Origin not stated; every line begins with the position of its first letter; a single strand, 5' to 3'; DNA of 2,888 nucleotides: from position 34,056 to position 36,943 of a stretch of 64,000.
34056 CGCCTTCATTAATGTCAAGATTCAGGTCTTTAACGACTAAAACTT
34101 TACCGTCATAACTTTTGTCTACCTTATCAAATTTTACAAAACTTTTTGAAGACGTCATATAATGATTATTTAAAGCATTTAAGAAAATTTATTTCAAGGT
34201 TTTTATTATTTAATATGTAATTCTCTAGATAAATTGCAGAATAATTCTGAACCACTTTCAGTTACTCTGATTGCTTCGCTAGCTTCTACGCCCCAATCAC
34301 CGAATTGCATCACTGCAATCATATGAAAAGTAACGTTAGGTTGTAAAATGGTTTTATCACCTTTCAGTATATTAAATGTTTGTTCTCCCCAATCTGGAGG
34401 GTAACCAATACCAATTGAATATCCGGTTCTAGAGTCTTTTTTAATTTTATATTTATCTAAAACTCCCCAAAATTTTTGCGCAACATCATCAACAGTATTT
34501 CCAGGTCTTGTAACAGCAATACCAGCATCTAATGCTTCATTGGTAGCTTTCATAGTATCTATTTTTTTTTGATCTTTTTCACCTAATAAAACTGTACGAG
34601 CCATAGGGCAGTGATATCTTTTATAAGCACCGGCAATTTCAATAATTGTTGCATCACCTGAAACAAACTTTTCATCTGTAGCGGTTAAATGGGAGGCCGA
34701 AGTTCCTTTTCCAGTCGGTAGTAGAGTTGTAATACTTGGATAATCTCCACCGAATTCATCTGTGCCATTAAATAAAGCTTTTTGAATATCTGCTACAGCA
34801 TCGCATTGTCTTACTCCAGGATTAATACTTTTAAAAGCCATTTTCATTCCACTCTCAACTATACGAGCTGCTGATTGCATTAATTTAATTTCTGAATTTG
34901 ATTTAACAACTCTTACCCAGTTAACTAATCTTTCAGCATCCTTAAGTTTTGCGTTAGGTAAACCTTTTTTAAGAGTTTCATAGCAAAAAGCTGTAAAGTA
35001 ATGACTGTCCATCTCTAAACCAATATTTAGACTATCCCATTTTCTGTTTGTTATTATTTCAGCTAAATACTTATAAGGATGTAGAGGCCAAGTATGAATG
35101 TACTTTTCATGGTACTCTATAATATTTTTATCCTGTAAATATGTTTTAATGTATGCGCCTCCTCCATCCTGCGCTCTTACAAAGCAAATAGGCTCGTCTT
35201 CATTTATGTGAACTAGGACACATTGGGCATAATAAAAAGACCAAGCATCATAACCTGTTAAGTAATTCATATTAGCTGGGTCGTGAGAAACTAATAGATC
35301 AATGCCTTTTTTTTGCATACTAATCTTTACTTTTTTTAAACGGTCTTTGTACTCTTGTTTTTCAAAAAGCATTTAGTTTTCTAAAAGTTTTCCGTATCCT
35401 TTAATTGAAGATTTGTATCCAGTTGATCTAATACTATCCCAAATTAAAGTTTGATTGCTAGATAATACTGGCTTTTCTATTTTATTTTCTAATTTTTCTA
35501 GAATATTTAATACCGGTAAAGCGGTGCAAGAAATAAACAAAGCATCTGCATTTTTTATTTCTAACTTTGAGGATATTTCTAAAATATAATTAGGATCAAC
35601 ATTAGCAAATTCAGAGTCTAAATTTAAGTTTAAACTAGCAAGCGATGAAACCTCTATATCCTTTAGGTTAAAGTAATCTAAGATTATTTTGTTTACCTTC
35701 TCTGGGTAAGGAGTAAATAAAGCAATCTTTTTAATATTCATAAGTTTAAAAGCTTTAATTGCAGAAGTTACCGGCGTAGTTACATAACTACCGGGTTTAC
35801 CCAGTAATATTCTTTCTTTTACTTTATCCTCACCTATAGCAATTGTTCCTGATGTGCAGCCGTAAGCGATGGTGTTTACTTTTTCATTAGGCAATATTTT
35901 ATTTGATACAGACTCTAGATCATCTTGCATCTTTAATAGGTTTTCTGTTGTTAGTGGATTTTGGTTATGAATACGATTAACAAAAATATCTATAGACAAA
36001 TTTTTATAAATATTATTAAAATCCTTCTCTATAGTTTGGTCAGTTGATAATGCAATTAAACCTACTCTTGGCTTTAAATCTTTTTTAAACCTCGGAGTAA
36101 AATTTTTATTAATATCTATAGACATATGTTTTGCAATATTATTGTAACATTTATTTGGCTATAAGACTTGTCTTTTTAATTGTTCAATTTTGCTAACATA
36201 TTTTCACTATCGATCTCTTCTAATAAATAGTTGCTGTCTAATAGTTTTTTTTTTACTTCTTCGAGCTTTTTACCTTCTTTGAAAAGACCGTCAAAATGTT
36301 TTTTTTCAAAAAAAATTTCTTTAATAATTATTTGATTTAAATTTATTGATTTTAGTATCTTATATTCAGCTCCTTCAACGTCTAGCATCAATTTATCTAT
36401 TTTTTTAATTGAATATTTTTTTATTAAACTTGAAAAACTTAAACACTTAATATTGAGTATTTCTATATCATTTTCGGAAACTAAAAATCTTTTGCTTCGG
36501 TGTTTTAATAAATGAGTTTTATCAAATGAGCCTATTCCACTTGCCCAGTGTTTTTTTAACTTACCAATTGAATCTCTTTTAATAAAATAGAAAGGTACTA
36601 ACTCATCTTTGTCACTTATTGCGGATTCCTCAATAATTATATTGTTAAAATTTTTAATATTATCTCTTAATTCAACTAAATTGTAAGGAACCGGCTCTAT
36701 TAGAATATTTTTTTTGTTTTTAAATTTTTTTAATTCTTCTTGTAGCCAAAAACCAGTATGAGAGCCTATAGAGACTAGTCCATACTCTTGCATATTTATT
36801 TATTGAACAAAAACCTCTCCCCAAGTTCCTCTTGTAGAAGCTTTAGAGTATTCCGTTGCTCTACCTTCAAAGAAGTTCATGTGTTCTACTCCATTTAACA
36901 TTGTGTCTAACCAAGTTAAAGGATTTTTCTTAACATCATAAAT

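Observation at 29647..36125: Pot-type ABC importer in one operon with EutA-like and EutD/DoeA-like enzymes: candidate uptake-and-ring-opening module for an ectoine-like or other cyclic/amidino N-compound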

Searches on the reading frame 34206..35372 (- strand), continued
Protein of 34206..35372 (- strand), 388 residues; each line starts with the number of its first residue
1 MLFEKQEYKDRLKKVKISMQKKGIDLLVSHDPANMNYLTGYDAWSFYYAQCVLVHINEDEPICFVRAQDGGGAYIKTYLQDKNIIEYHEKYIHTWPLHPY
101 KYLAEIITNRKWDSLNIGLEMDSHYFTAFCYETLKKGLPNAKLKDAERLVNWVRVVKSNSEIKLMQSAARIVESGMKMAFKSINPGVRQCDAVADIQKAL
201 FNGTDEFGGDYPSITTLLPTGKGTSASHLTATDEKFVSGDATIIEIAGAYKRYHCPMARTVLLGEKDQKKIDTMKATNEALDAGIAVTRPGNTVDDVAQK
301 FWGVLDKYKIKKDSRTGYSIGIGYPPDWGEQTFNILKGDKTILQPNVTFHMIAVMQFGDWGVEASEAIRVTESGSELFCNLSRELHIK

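Call 76: search_protein_families(library=ncbifam, proteins=[L086:7191-8450:+, L083:3992-5323:+, L086:6220-7191:+, L086:1871-2776:+], max_evalue=1e-20)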
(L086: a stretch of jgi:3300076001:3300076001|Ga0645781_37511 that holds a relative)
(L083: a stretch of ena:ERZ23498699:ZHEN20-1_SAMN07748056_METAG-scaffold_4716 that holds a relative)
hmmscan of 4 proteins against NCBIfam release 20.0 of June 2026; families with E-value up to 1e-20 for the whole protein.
L086:7191-8450:+ (419 aa): 18 families
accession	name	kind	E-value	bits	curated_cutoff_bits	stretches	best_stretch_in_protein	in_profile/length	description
NF005710.0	PRK07522.1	subfamily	4.5e-116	388.2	412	1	5-345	8-350/391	acetylornithine deacetylase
TIGR01892.1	AcOrn-deacetyl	equivalog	4.3e-98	328.7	297.7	1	10-345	2-330/365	acetylornithine deacetylase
NF003474.0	PRK05111.1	equivalog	2.3e-61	207.8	460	1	22-340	29-338/383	acetylornithine deacetylase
TIGR01910.1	DapE-ArgE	subfamily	3.4e-47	161.4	217.6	1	11-345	4-343/373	ArgE/DapE family deacylase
NF006365.0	PRK08588.1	subfamily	8.5e-37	127.3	289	1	5-287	7-283/383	succinyl-diaminopimelate desuccinylase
NF006400.0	PRK08651.1-3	equivalog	6.1e-35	120.8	374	1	7-345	12-368/410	succinyl-diaminopimelate desuccinylase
NF009557.0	PRK13009.1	equivalog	7.4e-33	114.2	284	1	7-287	5-286/377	succinyl-diaminopimelate desuccinylase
NF006399.0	PRK08651.1-2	equivalog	8.7e-29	100.7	381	1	6-225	5-226/405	succinyl-diaminopimelate desuccinylase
NF006439.0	PRK08737.1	equivalog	1.6e-27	96.5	345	1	54-345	55-326/364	acetylornithine deacetylase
NF005306.0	PRK06837.1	subfamily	8.5e-27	94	376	1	31-317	62-350/427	ArgE/DapE family deacylase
TIGR01246.1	dapE_proteo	equivalog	9.2e-27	94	361.8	1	11-270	5-263/370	succinyl-diaminopimelate desuccinylase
NF005373.0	PRK06915.1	equivalog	9.6e-26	90.7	428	1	27-259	55-287/422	peptidase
NF009555.0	PRK13004.1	equivalog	1e-25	90.5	321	1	7-284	17-284/399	YgeY family selenium metabolism-linked hydrolase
NF005913.0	PRK07906.1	subfamily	2.8e-24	85.6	382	1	26-212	41-240/442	hypothetical protein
NF005602.0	PRK07338.1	equivalog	2.8e-23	82.2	357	1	50-283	79-299/409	hydrolase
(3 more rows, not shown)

L083:3992-5323:+ (443 aa): 3 families
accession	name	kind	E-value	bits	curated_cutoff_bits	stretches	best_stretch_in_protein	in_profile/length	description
TIGR01891.1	amidohydrolases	subfamily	4.7e-77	259.6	153.75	1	9-409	1-365/366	amidohydrolase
NF040868.1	carboxypep_CpsA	equivalog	8.3e-43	146.6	500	1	87-412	54-380/391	carboxypeptidase CpsA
NF038260.1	ectoine_DoeB_2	equivalog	1.2e-31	109.9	550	1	84-410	42-368/378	N(2)-acetyl-L-2,4-diaminobutanoate deacetylase DoeB2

L086:6220-7191:+ (323 aa): 17 families
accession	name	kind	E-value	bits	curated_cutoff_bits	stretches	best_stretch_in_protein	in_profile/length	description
NF005680.0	PRK07476.1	equivalog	4.7e-100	334.7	413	1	6-316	7-322/326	hydroxyectoine utilization dehydratase EutB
TIGR02991.1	ectoine_eutB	equivalog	2e-91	306.3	413.35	1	6-308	3-309/317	hydroxyectoine utilization dehydratase EutB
NF005292.0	PRK06815.1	equivalog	2.2e-68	230.6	371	1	8-315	7-318/320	threonine/serine dehydratase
TIGR01127.1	ilvA_1Cterm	equivalog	7.1e-68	229.3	378.75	1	31-318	11-299/380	threonine ammonia-lyase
NF006389.0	PRK08638.1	equivalog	2e-61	207.8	453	1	5-311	10-321/333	bifunctional threonine ammonia-lyase/L-serine ammonia-lyase TdcB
NF005600.0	PRK07334.1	equivalog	3.2e-59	200.6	496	1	6-316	12-323/408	threonine ammonia-lyase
NF006094.0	PRK08246.1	subfamily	2.2e-56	191.6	331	1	6-310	7-309/310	serine/threonine dehydratase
NF005454.0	PRK07048.1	equivalog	3.7e-51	174.2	452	1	4-315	7-321/324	threo-3-hydroxy-L-aspartate ammonia-lyase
NF006674.0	PRK09224.1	subfamily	1.4e-50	172.5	577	1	26-318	31-326/508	threonine ammonia-lyase IlvA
NF045641.2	BHydaspDhtseBhcB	equivalog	4e-49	167.4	550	1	4-310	2-310/312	beta-hydroxyaspartate dehydratase BhcB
NF006390.0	PRK08639.1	equivalog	1.8e-48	165.6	421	1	6-310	9-320/418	threonine ammonia-lyase IlvA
TIGR01124.1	ilvA_2Cterm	equivalog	2.6e-47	161.5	411.3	1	22-321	17-321/499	threonine ammonia-lyase, biosynthetic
NF009130.0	PRK12483.1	subfamily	8.9e-46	156.5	801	1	26-290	43-306/521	threonine ammonia-lyase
NF004771.0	PRK06110.1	equivalog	4.9e-43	147.5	317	1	27-316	28-318/323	threonine dehydratase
TIGR02079.1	THD1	equivalog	1.3e-42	146.1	440.55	1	8-310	2-312/410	threonine ammonia-lyase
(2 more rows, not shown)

L086:1871-2776:+ (301 aa): 2 families
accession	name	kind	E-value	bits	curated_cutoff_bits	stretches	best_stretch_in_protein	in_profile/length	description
TIGR02995.1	ectoine_ehuB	equivalog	2.8e-66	223.6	190.9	1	43-288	21-267/275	ectoine/hydroxyectoine ABC transporter substrate-binding protein EhuB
TIGR01096.1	3A0103s03R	subfamily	1.8e-25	89.9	256.35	1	50-278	20-247/250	lysine/arginine/ornithine ABC transporter substrate-binding protein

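Call 94: search_protein_families(library=ncbifam, proteins=[L034:7339-8514:+, L034:8523-9329:+, L034:5275-6450:-, L054:3342-4883:-], max_evalue=1e-8)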
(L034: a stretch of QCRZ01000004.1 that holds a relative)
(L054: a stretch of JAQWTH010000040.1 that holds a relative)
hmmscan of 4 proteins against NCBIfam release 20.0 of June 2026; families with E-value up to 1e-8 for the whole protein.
L034:7339-8514:+ (391 aa): 8 families
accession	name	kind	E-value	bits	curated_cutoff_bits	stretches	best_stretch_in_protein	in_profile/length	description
NF040821.1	dipep_PepQ_Arch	equivalog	3e-29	102.1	630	1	13-378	2-338/346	Xaa-Pro dipeptidase PepQ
NF038259.1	ectoine_DoeA_2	exception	7.6e-26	90.7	575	1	9-377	13-375/386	ectoine hydrolase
TIGR02993.1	ectoine_eutD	equivalog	4.8e-20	72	613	1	6-382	7-384/391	ectoine hydrolase DoeA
NF007310.0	PRK09795.1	equivalog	2.7e-18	65.9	393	1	136-383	117-353/361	aminopeptidase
NF011173.0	PRK14575.1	equivalog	2.3e-13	49.9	850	1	109-382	139-399/406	putative peptidase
NF008131.0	PRK10879.1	equivalog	1.8e-11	43.5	465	1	126-305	151-315/438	Xaa-Pro aminopeptidase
NF011720.0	PRK15173.1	subfamily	1.3e-10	40.8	420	1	109-382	76-336/343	peptidase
NF011174.0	PRK14576.1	subfamily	4.1e-10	39.1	487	0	110-378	139-394/405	putative endopeptidase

L034:8523-9329:+ (268 aa): 9 families
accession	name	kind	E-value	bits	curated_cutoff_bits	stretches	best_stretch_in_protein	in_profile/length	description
NF033621.1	de_GSH_amidase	exception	5.7e-27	94.7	355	1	35-263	22-253/260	deaminated glutathione amidase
NF040852.1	nitrile_Arch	equivalog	4.9e-25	88.2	500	1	25-253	14-243/262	nitrilase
NF010588.0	PRK13981.1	equivalog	9.7e-23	80.3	479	1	31-239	24-237/546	NAD+ synthase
TIGR03381.1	agmatine_aguB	equivalog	2e-22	79.8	410.25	1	25-262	13-270/279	N-carbamoylputrescine amidase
TIGR00546.1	lnt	equivalog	7.5e-21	74.7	132.9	1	129-219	298-393/395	apolipoprotein N-acyltransferase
NF009803.0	PRK13287.1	equivalog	1.8e-19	69.7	406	1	22-255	31-267/333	formamidase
NF007757.0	PRK10438.1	equivalog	3e-15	56.2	249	1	42-267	33-254/256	amidohydrolase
NF009802.0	PRK13286.1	equivalog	2e-13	50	427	1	28-254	36-267/345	aliphatic amidase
NF043013.1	DeGluthAmidYersProt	equivalog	5.2e-11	42.2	500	1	27-261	18-266/278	deaminated glutathione amidase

L034:5275-6450:- (391 aa): 14 families
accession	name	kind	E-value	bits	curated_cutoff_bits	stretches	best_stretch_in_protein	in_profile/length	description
TIGR04020.1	seco_metab_LLM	subfamily_domain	3.4e-28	98.8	244.45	2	7-149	5-138/341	MupA/Atu3671 family FMN-dependent luciferase-like monooxygenase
TIGR03858.1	LLM_2I7G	subfamily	1.3e-27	96.7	462.25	2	31-159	33-153/337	Atu2307/SP_0267 family LLM class monooxygenase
TIGR03558.1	oxido_grp_1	subfamily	7.3e-27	94.4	166.95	1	21-372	17-323/325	MsnO8 family LLM class oxidoreductase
TIGR03619.1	F420_Rv2161c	subfamily_domain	1.2e-24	87.3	166.9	1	29-162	3-144/247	TIGR03619 family F420-dependent LLM class oxidoreductase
TIGR04027.1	LLM_KPN_01858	hypoth_equivalog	5.7e-24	84.7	412.9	1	33-165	29-154/326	putative FMN-dependent luciferase-like monooxygenase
NF052254.1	luciferase_Alph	exception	6.4e-23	81.5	600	1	3-123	1-119/354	luciferase subunit alpha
TIGR03560.1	F420_Rv1855c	subfamily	1.5e-22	80.5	231.4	1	22-162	11-153/227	TIGR03560 family F420-dependent LLM class oxidoreductase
NF052255.1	luciferase_Beta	exception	5.7e-20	71.6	500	1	3-164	1-157/325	luciferase subunit beta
TIGR04021.1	LLM_DMSO2_sfnG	equivalog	5.3e-17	62.2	382.95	1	29-343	33-317/350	dimethylsulfone monooxygenase SfnG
TIGR04036.1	LLM_CE1758_fam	subfamily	7.9e-16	57.8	479.1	1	28-161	32-157/355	CE1758 family FMN-dependent luciferase-like monooxygenase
TIGR03621.1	F420_MSMEG_2516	subfamily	2.4e-13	49.9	213.15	1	58-204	41-152/295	TIGR03621 family F420-dependent LLM class oxidoreductase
NF007802.0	PRK10508.1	equivalog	1.5e-12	47.2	540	1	24-112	27-113/335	luciferase-like monooxygenase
TIGR03571.1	lucif_BA3436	subfamily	2.1e-12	47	303.9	1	23-156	30-161/304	TIGR03571 family LLM class oxidoreductase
NF002619.0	PRK02271.1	equivalog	2.9e-10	40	276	1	28-159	18-136/329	5,10-methylenetetrahydromethanopterin reductase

L054:3342-4883:- (513 aa): 34 families (the best 25 are shown)
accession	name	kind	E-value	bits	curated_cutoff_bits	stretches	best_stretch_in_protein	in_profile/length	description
NF004829.0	PRK06183.1-3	subfamily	4.3e-97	326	390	1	3-505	5-510/520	bifunctional 3-(3-hydroxy-phenyl)propionate/3-hydroxycinnamic acid hydroxylase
NF004831.0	PRK06183.1-5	equivalog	1.8e-68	231.4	546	1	3-354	5-354/568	bifunctional 3-(3-hydroxy-phenyl)propionate/3-hydroxycinnamic acid hydroxylase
NF004827.0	PRK06183.1-1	equivalog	1.3e-44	152.6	966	1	5-353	14-360/554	bifunctional 3-(3-hydroxy-phenyl)propionate/3-hydroxycinnamic acid hydroxylase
NF006002.0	PRK08132.1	subfamily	3.1e-43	148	416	1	3-352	22-372/552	FAD-dependent oxidoreductase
NF004828.0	PRK06183.1-2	equivalog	1.4e-40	139.2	853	1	2-355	8-356/568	bifunctional 3-(3-hydroxy-phenyl)propionate/3-hydroxycinnamic acid hydroxylase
NF004780.0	PRK06126.1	subfamily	1.9e-39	135.4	445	1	106-351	125-374/552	hypothetical protein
NF004830.0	PRK06183.1-4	equivalog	2.5e-39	135.2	1135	1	7-352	19-362/617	bifunctional 3-(3-hydroxy-phenyl)propionate/3-hydroxycinnamic acid hydroxylase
NF004832.0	PRK06184.1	subfamily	9.9e-33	113.6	476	1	2-347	2-349/506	hypothetical protein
NF046068.1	AkvoneHdxseDnrF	equivalog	2.5e-26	92.6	650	1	9-349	1-356/439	aklavinone 12-hydroxylase DnrF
NF046069.1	AkvoneHdxseRdmE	equivalog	3.5e-26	92.1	700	1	9-362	1-368/521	aklavinone 12-hydroxylase RdmE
NF045577.1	FAD_mono_MbnF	equivalog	5.6e-24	84.6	800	1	6-347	4-359/531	methanobactin biosynthesis FAD monooxygenase MbnF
NF033145.1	rif_monoox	equivalog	3.4e-21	75.7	800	1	8-354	2-342/472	rifampin monooxygenase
NF006092.0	PRK08244.1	equivalog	9.2e-21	74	644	1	6-180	2-169/494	monooxygenase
NF005303.0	PRK06834.1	subfamily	1.2e-20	73.5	625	1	5-351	2-335/488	hypothetical protein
NF005612.0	PRK07364.1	equivalog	4.4e-20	71.6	487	1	3-315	15-328/415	FAD-dependent hydroxylase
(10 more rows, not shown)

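Call 95: search_solved_structures(query=L034:7339-8514:+, max_evalue=1e-10)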
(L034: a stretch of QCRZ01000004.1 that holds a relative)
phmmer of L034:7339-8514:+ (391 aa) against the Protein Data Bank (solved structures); distinct sequences matched with E-value up to 1e-10: 20.
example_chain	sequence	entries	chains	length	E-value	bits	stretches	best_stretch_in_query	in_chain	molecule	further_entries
1pv9_A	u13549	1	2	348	1.3e-22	83.6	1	11-379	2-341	Xaa-Pro dipeptidase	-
1chm_A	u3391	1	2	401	2.9e-22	82.4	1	7-390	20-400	CREATINE AMIDINOHYDROLASE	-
1wn1_A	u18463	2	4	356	6.4e-20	74.7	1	21-374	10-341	dipeptidase | 356aa long hypothetical dipeptidase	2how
7n02_A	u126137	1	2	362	2.7e-19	72.7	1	13-380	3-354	Aminopeptidase P family protein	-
4zng_C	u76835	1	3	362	3.4e-19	72.3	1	13-380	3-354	Prolidase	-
1wy2_A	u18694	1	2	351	8.2e-19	71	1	14-379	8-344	Xaa-Pro dipeptidase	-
4fkc_A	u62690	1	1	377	8.9e-19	70.9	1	9-373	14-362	Xaa-Pro aminopeptidase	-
4rgz_A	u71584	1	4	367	1.2e-18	70.5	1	10-373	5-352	Xaa-Pro aminopeptidase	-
6xmr_A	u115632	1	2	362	1.2e-18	70.5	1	13-380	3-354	Aminopeptidase P family protein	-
7k3u_A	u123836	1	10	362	2.3e-18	69.6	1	13-380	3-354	Aminopeptidase P family protein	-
7yto_D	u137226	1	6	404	3.6e-17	65.6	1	11-390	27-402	Creatine amidinohydrolase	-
1kp0_A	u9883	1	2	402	5.1e-17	65.1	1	12-391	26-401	CREATINE AMIDINOHYDROLASE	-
2zsg_A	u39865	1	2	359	1.7e-16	63.5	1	90-385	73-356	Aminopeptidase P, putative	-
3q6d_A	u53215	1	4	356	1.5e-14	57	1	134-383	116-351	Proline dipeptidase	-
6twk_A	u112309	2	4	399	8.3e-14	54.6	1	132-384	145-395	Ectoine hydrolase DoeA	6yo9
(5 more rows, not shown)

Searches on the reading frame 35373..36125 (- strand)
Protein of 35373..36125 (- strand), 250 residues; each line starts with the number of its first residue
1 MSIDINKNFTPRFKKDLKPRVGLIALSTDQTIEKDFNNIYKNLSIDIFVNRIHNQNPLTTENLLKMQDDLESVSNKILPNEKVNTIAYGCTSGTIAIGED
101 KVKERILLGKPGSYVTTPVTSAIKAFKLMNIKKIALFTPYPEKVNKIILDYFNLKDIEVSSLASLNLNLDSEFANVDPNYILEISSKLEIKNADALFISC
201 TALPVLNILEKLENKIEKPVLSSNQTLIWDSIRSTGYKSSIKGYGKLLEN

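Call 4: search_protein_families(library=ncbifam, proteins=[window:35373-36125:-], max_evalue=0.001)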
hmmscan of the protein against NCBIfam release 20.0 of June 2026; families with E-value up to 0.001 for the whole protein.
window:35373-36125:- (250 aa): 2 families
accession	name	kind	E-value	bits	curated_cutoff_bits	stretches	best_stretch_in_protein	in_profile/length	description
TIGR02990.1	ectoine_eutA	equivalog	4.7e-62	209.6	318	1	16-249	5-238/239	ectoine utilization protein EutA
NF052327.1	arylmal_decarb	equivalog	9.1e-21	74.5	225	1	112-248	92-230/231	arylmalonate decarboxylase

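Call 5: search_protein_families(library=pfam, proteins=[window:35373-36125:-], max_evalue=0.001)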
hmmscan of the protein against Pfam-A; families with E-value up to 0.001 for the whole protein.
window:35373-36125:- (250 aa): 2 families
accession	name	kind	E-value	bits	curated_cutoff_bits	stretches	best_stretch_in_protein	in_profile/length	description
PF17645.6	Amdase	-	1.3e-20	74.5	25.9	1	115-248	93-228/228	Arylmalonate decarboxylase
PF01177.27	Asp_Glu_race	-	0.00025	21.3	31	0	119-229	97-209/211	Asp/Glu/Hydantoin racemase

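Call 25: search_solved_structures(query=window:35373-36125:-, max_evalue=0.01, show_alignments=2)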
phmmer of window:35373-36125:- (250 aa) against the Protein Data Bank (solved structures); distinct sequences matched with E-value up to 0.01: 11.
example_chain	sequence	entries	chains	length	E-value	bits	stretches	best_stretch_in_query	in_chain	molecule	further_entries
4fq7_A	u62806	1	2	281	3.1e-14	56.2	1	54-248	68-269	Maleate cis-trans isomerase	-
4fq5_B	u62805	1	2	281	1.7e-13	53.8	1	54-248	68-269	Maleate cis-trans isomerase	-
2xec_A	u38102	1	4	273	4.9e-10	42.5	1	61-249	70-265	PUTATIVE MALEATE ISOMERASE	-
2xed_A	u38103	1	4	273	5.5e-10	42.3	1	61-249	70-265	PUTATIVE MALEATE ISOMERASE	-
3ixm_A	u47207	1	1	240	6e-10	42.2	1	112-249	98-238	Arylmalonate decarboxylase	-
3dtv_A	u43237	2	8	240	7.8e-10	41.8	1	113-249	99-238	Arylmalonate decarboxylase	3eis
3dg9_A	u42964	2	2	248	8.4e-10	41.7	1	113-249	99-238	Arylmalonate decarboxylase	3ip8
2vlb_A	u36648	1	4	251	8.7e-10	41.7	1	113-249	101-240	ARYLMALONATE DECARBOXYLASE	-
2dgd_A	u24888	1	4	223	1.5e-09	40.9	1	45-244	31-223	223aa long hypothetical arylmalonate decarboxylase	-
3ixl_A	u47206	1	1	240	1.5e-08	37.6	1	112-249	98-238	Arylmalonate decarboxylase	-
4ix1_A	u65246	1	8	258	0.00083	22.1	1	189-249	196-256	hypothetical protein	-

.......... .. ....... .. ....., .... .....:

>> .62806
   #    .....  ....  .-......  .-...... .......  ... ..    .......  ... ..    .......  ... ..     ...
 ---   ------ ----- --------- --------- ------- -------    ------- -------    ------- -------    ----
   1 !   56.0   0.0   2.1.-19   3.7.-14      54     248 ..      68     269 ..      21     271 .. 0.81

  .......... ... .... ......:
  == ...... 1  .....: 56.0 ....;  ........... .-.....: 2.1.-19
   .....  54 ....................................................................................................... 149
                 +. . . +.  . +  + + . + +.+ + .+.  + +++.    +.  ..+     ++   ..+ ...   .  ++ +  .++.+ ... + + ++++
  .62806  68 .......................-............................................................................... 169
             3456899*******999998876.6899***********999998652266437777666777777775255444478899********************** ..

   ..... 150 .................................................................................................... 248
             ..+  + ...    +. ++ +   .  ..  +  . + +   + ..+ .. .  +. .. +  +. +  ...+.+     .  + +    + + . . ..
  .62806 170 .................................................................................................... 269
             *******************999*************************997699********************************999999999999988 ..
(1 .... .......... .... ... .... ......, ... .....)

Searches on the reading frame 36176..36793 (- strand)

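Call 4: search_protein_families(library=ncbifam, proteins=[window:36176-36793:-], max_evalue=0.001)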
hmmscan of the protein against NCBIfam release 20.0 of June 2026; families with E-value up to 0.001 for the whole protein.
window:36176-36793:- (205 aa): 1 family
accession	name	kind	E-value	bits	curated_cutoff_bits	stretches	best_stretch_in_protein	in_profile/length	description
TIGR01444.1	fkbM_fam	subfamily_domain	4.5e-13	49.9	37.7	1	8-150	4-127/143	FkbM family methyltransferase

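Call 5: search_protein_families(library=pfam, proteins=[window:36176-36793:-], max_evalue=0.001)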
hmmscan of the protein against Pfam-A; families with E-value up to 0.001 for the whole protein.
window:36176-36793:- (205 aa): 1 family
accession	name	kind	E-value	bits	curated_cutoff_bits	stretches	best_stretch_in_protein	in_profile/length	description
PF05050.19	Methyltransf_21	-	4.4e-15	56.7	22.7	1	9-185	2-167/173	Methyltransferase FkbM domain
